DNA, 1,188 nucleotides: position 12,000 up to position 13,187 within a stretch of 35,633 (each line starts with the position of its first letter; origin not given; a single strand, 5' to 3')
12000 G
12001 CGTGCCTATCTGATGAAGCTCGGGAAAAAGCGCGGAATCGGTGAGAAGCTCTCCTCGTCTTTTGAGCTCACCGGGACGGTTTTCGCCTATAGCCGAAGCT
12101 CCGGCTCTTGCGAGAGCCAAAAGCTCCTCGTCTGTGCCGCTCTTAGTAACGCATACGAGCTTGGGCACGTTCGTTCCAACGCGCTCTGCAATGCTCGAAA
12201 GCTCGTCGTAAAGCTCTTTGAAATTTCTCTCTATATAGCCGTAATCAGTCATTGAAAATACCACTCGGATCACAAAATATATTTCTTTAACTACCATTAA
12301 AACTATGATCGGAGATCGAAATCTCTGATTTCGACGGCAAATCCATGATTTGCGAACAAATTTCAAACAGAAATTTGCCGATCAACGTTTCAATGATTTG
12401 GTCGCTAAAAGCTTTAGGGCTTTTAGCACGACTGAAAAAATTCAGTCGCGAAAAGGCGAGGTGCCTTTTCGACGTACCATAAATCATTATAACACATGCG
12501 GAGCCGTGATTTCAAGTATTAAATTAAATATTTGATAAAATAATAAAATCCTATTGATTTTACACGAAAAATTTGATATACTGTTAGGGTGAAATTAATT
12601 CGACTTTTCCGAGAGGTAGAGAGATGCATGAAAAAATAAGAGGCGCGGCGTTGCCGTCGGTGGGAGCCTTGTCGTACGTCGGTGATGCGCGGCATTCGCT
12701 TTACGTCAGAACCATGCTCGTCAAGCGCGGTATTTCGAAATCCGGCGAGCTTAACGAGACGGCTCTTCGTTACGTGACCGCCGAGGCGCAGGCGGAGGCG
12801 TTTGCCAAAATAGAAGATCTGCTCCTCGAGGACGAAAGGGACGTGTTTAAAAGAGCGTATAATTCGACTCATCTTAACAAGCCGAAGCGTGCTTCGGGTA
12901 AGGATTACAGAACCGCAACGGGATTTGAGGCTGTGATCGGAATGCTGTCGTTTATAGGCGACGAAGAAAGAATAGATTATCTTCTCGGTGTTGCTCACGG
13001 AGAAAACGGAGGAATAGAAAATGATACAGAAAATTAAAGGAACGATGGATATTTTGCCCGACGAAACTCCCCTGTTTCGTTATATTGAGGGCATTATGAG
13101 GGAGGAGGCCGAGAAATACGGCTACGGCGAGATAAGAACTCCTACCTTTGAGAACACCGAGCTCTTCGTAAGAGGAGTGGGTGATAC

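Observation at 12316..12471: Seven back-to-back, mutually unrelated hairpins form the apparent 5' leader of the yggS-sepF-lspA-rluD operon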

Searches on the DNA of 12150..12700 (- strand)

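Call 5: search_rna_families(source=window, start=12150, end=12700, threshold=evalue, max_evalue=10)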
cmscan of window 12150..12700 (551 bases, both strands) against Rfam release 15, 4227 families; matches with E-value up to 10: 4.
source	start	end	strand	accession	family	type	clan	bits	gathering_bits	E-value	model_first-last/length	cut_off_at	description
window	12535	12629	+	RF02896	S774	Gene; sRNA;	-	18.6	48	10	1-95/95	no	Staphylococcus sRNA 774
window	12203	12231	+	RF00066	U7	Gene; snRNA;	-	14.1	34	2.1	1-62/62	no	U7 small nuclear RNA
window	12423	12560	-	RF00004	U2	Gene; snRNA; splicing;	CL00006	11.6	46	8.2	1-192/192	no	U2 spliceosomal RNA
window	12446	12564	-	RF02637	EF0408_EF0409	Gene; sRNA;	-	10.1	440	4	1-412/412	no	Enterococcus sRNA EF0408_EF0409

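Call 43: search_dna_similar(query=window:12285-12490:-, collection=plasmids, mode=distant, max_evalue=0.01)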
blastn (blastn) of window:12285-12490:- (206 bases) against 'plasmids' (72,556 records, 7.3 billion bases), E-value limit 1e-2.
No match.

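Call 44: search_dna_similar(query=window:12285-12490:-, collection=phages, mode=distant, max_evalue=0.01)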
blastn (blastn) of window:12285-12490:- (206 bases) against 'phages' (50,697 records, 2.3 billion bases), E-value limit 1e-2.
No match.

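Call 50: build_rna_model(alignment_id=A6, structure=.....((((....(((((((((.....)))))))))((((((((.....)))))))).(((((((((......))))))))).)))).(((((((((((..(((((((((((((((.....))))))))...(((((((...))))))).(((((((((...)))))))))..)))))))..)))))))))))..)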
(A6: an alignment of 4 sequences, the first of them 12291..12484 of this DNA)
Model R1 built from alignment A6 (4 sequences, 195 columns); structure: as given.
model positions 194; base pairs 72; branch points 5; effective number of sequences 0.63; information 0.59 bits per position. Calibrated on 0.2 Mb of random sequence (short: E-values are rough).
structure used (alignment columns):
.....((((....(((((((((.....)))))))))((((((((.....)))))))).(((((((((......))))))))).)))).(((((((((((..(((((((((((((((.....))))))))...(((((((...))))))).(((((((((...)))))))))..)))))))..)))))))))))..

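Call 51: search_with_rna_model(model_id=R1, sources=[window, L001, L002, L003, L004, L005, L006, L007, L008, L009, L010, L011, L012, L013, L014, L015, L016, L017, L018, L019, L020, L021, L022, L023, L024, L025, L026, L027, L028, L029, L030, L031, L032, L033, L034, L035, L036, L037, L038, L039, L040, L041, L042, L043, L044, L045, L046, L047, L048, L049, L050, L051, L052, L053, L054, L055, L056, L057, L058, L059, L060, L061, L062, L063, L064, L065], max_evalue=1, make_alignment=true, show_alignments=0)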
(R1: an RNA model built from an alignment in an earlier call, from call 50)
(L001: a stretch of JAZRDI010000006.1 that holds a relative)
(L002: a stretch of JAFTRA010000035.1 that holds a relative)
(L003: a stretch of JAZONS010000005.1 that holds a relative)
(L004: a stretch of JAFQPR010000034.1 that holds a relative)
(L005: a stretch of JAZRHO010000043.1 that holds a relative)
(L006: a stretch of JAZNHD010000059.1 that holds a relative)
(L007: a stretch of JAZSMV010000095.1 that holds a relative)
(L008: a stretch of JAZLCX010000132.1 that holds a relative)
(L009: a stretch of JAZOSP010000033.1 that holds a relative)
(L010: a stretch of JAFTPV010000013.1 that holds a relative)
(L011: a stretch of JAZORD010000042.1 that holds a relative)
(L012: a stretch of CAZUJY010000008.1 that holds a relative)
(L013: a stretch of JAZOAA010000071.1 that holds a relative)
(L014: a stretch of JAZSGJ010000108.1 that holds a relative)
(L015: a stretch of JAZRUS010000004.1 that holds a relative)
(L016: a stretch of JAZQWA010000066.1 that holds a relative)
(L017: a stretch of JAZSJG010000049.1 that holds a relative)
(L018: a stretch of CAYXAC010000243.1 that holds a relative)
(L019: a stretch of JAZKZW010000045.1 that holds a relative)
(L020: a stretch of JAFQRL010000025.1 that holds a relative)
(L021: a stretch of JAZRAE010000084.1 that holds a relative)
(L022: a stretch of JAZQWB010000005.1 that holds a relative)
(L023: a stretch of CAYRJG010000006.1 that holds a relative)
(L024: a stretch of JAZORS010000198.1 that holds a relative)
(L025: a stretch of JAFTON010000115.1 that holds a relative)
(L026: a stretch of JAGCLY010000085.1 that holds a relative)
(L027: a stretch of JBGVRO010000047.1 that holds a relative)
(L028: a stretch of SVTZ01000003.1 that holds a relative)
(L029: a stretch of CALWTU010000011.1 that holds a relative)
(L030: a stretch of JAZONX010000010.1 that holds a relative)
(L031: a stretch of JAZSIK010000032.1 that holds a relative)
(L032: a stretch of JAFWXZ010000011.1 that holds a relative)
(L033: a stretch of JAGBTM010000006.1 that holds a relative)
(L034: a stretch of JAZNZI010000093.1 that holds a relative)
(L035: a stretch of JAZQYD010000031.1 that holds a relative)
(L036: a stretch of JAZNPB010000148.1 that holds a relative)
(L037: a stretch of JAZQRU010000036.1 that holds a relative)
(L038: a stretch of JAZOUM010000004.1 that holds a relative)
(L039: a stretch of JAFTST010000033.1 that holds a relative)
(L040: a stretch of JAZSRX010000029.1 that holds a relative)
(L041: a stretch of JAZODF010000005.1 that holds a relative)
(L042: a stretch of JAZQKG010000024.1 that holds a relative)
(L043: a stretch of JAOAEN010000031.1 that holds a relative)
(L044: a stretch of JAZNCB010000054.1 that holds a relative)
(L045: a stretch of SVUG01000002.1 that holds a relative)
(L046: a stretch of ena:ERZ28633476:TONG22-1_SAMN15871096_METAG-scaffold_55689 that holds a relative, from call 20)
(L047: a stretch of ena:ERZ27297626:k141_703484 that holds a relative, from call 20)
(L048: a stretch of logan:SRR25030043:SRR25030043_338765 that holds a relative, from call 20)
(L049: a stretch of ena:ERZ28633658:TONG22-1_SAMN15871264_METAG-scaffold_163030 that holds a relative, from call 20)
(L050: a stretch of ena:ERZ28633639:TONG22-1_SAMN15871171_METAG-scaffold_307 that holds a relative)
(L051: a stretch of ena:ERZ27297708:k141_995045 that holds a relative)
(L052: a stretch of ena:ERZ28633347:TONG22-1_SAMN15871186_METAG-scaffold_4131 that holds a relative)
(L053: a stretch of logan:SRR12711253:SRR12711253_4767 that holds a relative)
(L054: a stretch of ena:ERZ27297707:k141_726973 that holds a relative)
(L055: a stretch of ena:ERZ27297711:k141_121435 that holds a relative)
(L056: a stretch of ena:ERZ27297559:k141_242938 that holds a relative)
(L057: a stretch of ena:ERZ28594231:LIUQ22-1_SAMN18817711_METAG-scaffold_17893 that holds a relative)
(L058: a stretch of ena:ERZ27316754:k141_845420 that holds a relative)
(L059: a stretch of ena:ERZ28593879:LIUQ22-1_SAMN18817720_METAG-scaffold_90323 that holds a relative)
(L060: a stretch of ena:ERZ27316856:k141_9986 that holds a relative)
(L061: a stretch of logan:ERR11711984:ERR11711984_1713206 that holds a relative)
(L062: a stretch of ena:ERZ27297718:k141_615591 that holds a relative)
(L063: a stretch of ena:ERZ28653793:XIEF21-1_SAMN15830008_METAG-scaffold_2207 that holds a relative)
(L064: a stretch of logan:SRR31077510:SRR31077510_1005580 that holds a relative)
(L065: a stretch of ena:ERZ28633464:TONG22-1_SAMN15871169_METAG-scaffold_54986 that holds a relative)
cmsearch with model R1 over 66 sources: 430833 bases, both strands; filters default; matches with E-value up to 1: 18.
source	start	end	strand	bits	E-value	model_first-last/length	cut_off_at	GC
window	12291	12484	-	233.3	9.5e-81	1-194/194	no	0.4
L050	2577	2766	+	215.6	1.8e-74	1-194/194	no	0.4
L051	1284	1473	+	214.7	4.1e-74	1-194/194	no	0.41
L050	2767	2961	+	214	7e-74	1-194/194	no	0.4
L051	1474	1668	+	214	7e-74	1-194/194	no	0.4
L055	1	182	+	202.9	6.6e-70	13-194/194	5'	0.42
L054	1264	1412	+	146.2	9.9e-50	1-194/194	no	0.38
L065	395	543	+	146.1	1.1e-49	1-194/194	no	0.38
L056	1323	1507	+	91.3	3.7e-30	1-194/194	no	0.4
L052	2774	2962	+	85.3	5.2e-28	1-194/194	no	0.43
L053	926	1114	+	85.3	5.2e-28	1-194/194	no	0.43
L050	2662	2860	-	45.9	5.5e-14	1-194/194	no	0.38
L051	1369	1567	-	45.9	5.5e-14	1-194/194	no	0.38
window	12277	12399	+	29.3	4.6e-08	1-194/194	no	0.33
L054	1304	1426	-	26.4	5e-07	1-194/194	no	0.34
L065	435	557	-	26.4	5e-07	1-194/194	no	0.34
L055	74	196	-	25.3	1.2e-06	1-194/194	no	0.34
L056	1401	1521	-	18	0.00047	1-194/194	no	0.36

Alignment A7: 18 matches aligned to the model, 239 columns, each read 5' to 3' on its own strand. Consensus structure (alignment columns), stored with it:
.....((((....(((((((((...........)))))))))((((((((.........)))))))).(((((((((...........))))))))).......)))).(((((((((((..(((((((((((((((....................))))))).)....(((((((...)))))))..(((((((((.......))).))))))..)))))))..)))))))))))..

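Call 52: search_with_rna_model(model_id=R1, sources=[window, L050, L051, L052, L054, L055, L056, L065], max_evalue=1e-20, make_alignment=true, show_alignments=0)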
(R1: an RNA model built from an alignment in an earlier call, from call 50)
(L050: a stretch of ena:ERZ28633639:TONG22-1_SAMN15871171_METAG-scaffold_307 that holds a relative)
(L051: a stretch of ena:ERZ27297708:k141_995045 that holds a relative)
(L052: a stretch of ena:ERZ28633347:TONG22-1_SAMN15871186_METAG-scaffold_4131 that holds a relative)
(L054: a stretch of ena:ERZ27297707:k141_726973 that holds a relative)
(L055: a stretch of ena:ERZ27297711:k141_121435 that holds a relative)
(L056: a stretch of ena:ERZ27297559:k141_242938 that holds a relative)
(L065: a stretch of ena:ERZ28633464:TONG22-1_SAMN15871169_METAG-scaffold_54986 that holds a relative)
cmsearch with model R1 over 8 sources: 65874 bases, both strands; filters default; matches with E-value up to 1e-20: 10.
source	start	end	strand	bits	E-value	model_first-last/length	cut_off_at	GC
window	12291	12484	-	233.3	1.5e-81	1-194/194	no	0.4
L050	2577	2766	+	215.6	2.8e-75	1-194/194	no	0.4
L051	1284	1473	+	214.7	6.3e-75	1-194/194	no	0.41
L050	2767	2961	+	214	1.1e-74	1-194/194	no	0.4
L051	1474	1668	+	214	1.1e-74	1-194/194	no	0.4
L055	1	182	+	202.9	1e-70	13-194/194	5'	0.42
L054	1264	1412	+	146.2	1.5e-50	1-194/194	no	0.38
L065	395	543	+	146.1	1.7e-50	1-194/194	no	0.38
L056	1323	1507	+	91.3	5.7e-31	1-194/194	no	0.4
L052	2774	2962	+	85.3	7.9e-29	1-194/194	no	0.43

Alignment A8: 10 matches aligned to the model, 198 columns, each read 5' to 3' on its own strand. Consensus structure (alignment columns), stored with it:
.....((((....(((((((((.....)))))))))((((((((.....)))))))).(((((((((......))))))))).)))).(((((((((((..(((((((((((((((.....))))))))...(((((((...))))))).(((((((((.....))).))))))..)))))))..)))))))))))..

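Call 61: search_with_rna_model(model_id=R1, sources=[L066, L067, L068, L069, L070, L071, L072, L073, L074, L075, L076, L077, L078, L079, L080, L081, L082, L083, L084, L085, L086, L087, L088, L089, L090, L091, L092, L093, L094, L095, L096, L097, L098, L099, L100, L101, L102, L103, L104, L105, L106, L107, L108, L109, L110, L111, L112, L113, L114, L115, L116, L117, L118, L119, L120, L121, L122, L123, L124, L125, L126, L127, L128, L129, L130, L131, L132, L133, L134, L135, L136, L137, L138, L139, L140, L141, L142, L143, L144, L145], max_evalue=1)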
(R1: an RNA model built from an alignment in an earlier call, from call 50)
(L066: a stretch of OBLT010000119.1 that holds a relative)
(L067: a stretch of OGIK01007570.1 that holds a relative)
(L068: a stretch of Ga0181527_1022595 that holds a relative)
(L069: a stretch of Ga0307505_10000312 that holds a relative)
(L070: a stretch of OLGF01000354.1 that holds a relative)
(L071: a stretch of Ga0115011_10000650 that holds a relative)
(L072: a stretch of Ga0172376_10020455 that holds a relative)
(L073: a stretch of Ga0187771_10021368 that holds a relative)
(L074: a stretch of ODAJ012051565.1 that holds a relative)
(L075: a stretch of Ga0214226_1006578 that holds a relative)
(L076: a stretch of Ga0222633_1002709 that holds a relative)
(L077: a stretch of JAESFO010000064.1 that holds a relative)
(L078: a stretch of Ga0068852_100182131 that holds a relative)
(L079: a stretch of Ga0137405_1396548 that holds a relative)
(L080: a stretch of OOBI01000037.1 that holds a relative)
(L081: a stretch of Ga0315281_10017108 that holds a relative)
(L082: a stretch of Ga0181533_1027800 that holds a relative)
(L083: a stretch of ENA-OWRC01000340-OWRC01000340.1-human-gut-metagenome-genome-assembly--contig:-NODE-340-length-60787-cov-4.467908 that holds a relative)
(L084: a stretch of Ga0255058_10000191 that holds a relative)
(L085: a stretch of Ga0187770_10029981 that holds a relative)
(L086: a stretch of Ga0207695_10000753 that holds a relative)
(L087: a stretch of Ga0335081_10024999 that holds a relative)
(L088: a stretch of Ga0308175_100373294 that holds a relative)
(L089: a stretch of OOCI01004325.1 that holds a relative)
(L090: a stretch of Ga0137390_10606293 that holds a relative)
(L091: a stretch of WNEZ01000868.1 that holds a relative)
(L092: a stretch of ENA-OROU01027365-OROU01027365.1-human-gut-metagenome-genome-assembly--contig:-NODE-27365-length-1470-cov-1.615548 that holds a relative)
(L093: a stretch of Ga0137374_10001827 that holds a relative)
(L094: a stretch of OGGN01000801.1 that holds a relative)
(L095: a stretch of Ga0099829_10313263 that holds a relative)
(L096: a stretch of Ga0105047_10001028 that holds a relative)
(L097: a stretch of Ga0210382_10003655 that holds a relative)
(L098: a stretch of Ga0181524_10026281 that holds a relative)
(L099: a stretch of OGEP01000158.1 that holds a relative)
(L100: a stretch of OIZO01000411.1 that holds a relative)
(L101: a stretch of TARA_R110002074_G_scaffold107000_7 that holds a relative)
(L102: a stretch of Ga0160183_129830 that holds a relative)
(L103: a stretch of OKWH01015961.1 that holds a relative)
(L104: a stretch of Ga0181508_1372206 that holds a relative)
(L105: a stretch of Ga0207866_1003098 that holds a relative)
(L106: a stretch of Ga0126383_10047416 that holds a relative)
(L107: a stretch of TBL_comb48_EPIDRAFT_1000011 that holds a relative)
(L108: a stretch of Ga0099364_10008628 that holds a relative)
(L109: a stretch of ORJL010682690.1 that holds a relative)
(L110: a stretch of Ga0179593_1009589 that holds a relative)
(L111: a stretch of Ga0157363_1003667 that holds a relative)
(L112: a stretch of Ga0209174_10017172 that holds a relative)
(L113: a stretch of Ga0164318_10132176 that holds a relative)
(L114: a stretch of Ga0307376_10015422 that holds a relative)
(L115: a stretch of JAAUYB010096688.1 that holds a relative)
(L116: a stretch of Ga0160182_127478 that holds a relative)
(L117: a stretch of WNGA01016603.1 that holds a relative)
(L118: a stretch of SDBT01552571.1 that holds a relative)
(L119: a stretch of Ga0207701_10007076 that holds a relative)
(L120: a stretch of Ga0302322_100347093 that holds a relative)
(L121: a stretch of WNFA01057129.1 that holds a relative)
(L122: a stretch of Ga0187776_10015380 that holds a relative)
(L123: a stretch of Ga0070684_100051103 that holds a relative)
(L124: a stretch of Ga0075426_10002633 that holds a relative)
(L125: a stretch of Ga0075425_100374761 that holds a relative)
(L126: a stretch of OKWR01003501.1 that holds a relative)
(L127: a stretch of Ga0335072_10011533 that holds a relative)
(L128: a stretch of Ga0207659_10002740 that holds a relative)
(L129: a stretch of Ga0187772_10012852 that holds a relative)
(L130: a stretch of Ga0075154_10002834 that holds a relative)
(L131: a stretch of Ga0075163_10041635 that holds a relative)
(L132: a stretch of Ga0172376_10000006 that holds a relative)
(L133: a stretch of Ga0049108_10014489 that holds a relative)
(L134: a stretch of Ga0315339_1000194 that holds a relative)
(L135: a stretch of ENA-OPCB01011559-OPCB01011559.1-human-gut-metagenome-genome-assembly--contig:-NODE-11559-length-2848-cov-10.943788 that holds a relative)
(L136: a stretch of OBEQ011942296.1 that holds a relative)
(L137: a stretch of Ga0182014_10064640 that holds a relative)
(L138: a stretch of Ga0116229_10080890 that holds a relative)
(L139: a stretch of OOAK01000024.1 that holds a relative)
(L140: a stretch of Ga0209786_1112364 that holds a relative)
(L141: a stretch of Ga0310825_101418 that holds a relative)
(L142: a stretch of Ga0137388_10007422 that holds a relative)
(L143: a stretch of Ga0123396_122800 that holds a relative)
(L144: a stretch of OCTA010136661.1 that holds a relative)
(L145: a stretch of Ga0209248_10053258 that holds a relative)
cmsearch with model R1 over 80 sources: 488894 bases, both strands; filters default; matches with E-value up to 1: 0.
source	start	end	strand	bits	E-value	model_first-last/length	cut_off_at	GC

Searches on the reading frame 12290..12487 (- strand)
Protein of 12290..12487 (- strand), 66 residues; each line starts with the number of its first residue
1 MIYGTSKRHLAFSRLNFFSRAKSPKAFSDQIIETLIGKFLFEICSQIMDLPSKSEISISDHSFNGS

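Call 64: find_homologous_proteins(query=window:12290-12487:-, max_evalue=0.001)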
Query seq(66 aa) (66 aa): 1 proteins with E <= 0.001 among 1 candidates.
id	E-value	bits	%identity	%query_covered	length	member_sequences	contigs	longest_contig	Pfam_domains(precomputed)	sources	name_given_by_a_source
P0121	9.4e-23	96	94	77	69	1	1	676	-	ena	-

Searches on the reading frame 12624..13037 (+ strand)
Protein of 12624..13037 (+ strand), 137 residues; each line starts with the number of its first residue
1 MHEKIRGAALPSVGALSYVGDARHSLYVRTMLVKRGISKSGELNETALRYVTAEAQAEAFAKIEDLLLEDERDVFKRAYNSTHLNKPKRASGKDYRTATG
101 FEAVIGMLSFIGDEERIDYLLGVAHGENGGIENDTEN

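Call 20: find_encoding_contigs(protein=window:12624-13037:+, flank=3000, max_places=10)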
Protein window:12624-13037:+ (137 aa): 4 contigs read that carry it; 4 places shown.
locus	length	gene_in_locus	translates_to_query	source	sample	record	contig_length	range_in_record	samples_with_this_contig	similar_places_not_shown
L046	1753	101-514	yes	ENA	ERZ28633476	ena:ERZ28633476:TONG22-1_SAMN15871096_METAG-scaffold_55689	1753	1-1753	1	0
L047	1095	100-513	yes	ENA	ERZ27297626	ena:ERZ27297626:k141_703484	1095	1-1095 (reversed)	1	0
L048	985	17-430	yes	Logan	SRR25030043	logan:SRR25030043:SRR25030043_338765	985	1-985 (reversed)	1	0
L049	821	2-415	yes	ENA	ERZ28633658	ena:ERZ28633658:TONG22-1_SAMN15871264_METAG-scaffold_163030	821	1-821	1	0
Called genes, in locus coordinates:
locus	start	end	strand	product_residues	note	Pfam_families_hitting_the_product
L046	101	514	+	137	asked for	PF00636:Ribonuclease_3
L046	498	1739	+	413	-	PF13393:tRNA-synt_His, PF00587:tRNA-synt_2b, PF13393:tRNA-synt_His, PF03129:HGTP_anticodon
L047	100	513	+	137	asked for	PF00636:Ribonuclease_3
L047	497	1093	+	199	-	?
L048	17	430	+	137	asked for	PF00636:Ribonuclease_3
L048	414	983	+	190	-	?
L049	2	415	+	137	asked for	PF00636:Ribonuclease_3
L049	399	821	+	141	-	?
